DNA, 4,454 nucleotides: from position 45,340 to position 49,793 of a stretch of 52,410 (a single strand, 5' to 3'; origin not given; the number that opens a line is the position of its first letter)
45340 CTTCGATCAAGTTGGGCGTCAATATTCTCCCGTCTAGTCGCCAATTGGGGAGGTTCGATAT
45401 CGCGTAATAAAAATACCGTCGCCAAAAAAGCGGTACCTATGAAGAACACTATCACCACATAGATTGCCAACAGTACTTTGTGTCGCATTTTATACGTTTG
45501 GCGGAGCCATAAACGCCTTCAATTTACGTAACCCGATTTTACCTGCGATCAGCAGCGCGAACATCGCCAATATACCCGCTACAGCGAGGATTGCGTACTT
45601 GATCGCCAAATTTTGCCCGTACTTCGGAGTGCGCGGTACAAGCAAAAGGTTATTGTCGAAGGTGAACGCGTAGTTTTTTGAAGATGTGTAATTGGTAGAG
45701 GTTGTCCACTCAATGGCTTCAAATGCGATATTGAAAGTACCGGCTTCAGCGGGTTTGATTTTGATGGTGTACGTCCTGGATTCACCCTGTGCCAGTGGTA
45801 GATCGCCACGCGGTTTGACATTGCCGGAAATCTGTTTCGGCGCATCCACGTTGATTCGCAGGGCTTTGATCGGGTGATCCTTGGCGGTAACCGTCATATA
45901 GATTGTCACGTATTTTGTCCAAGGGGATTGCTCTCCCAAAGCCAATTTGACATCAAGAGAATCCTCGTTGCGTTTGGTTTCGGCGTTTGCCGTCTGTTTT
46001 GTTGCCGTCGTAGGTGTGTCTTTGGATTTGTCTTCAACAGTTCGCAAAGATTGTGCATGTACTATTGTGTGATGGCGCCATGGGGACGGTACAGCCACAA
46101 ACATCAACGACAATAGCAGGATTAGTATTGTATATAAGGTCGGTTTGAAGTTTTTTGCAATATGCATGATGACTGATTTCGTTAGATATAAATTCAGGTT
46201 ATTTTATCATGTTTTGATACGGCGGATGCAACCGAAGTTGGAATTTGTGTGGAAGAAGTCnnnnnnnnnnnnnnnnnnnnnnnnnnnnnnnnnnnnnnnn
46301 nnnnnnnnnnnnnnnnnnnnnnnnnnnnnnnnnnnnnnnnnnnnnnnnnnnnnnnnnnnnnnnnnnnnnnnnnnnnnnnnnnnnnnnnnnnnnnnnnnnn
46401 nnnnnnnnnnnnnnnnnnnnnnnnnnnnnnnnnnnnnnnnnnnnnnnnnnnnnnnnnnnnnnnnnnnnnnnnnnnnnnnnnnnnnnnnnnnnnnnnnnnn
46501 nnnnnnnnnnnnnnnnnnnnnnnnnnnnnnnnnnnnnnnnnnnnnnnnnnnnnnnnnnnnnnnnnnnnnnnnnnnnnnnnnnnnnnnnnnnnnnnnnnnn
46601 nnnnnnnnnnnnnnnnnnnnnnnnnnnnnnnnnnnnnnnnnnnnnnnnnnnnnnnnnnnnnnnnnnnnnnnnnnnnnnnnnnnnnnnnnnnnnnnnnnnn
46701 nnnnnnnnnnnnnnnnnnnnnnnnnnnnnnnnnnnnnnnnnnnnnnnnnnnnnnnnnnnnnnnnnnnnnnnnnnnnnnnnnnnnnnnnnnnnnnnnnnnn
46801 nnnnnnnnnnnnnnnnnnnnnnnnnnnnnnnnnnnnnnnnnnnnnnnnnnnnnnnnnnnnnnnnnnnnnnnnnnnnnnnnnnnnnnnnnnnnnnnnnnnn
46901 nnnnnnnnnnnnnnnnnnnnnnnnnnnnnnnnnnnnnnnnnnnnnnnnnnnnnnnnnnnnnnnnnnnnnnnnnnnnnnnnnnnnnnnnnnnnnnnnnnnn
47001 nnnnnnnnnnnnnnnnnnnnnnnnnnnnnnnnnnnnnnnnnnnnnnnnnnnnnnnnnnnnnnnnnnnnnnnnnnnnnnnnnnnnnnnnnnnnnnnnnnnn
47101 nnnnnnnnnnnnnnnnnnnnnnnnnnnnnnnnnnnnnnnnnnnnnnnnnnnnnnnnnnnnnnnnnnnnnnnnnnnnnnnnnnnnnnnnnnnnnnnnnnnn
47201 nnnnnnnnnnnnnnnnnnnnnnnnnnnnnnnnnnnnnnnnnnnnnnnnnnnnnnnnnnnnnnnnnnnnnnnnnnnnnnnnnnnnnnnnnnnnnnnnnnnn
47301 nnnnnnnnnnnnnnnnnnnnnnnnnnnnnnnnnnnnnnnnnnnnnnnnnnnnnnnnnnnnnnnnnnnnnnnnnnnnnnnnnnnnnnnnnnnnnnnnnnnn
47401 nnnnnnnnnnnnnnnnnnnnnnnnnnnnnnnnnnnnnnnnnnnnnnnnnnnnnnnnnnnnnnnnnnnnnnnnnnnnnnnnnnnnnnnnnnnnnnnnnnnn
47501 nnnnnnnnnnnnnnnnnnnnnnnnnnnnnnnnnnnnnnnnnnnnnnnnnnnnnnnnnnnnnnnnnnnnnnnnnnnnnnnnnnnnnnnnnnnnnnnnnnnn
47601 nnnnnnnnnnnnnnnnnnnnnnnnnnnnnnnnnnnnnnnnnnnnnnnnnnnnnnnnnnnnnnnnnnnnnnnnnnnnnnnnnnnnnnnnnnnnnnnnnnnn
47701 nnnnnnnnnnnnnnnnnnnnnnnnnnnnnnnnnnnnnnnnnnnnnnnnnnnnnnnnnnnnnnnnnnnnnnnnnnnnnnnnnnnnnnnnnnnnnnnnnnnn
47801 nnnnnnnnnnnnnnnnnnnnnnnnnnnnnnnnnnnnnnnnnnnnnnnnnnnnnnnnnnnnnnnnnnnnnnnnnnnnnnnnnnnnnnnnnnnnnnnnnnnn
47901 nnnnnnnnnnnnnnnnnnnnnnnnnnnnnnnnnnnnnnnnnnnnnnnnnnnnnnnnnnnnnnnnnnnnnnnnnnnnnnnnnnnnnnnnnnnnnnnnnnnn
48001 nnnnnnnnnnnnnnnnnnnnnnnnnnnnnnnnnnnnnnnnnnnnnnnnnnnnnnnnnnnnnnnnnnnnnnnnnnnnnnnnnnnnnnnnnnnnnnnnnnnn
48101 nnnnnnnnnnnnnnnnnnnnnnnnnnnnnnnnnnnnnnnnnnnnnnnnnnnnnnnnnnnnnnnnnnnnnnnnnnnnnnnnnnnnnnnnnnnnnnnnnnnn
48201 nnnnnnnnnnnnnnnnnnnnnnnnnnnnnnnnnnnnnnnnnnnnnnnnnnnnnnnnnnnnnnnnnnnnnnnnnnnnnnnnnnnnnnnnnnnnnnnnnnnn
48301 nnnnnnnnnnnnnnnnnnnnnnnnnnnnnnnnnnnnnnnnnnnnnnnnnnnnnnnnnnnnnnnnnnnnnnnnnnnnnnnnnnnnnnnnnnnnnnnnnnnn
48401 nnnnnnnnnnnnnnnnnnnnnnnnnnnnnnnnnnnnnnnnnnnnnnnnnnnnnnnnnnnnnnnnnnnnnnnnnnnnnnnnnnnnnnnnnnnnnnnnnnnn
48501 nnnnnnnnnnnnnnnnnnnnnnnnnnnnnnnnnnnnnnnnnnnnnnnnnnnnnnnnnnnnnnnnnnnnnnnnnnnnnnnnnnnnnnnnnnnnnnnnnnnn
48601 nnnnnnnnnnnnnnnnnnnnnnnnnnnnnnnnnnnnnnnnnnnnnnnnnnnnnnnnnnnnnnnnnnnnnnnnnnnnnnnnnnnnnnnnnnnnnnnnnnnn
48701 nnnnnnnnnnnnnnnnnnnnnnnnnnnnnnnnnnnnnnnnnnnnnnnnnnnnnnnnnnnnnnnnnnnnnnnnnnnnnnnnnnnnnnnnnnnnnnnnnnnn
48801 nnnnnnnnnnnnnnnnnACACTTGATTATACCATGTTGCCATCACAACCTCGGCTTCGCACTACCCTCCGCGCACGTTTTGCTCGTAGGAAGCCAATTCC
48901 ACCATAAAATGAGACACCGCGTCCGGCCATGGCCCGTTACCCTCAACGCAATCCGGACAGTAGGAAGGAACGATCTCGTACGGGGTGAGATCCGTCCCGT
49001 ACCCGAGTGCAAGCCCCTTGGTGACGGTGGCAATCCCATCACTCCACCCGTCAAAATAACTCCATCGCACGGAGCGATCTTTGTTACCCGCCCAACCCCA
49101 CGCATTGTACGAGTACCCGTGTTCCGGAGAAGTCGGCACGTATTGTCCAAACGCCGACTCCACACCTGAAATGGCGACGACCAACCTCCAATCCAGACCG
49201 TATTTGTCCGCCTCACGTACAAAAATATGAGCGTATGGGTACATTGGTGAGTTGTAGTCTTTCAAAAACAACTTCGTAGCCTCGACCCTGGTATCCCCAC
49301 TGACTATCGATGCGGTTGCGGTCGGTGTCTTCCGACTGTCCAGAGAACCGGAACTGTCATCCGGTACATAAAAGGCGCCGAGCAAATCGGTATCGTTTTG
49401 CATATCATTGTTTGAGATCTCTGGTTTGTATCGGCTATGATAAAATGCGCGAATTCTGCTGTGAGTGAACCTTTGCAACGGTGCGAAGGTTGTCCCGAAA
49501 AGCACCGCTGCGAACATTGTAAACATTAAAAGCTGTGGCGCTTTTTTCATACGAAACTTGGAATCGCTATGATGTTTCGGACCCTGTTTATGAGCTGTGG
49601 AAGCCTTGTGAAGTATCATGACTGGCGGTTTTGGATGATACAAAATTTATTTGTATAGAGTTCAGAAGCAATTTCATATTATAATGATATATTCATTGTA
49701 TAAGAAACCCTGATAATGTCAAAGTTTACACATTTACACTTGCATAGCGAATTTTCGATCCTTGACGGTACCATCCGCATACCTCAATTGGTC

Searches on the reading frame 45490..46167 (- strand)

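Call 61: search_protein_families(library=pfam, proteins=[window:45490-46167:-], max_evalue=0.01)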
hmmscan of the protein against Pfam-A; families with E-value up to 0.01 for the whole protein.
window:45490-46167:- (225 aa): 1 family
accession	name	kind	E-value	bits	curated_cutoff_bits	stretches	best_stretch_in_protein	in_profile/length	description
PF17766.7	fn3_6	-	0.0015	19.1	26.4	1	84-158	16-90/99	Fibronectin type-III domain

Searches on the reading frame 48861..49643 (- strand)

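Call 61: search_protein_families(library=pfam, proteins=[window:48861-49643:-], max_evalue=0.01)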
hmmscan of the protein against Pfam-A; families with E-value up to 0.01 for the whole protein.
window:48861-49643:- (260 aa): 1 family
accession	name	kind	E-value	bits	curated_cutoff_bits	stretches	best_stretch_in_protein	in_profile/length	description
PF13406.11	SLT_2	-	0.0063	16.2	24.3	1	137-169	73-105/292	Transglycosylase SLT domain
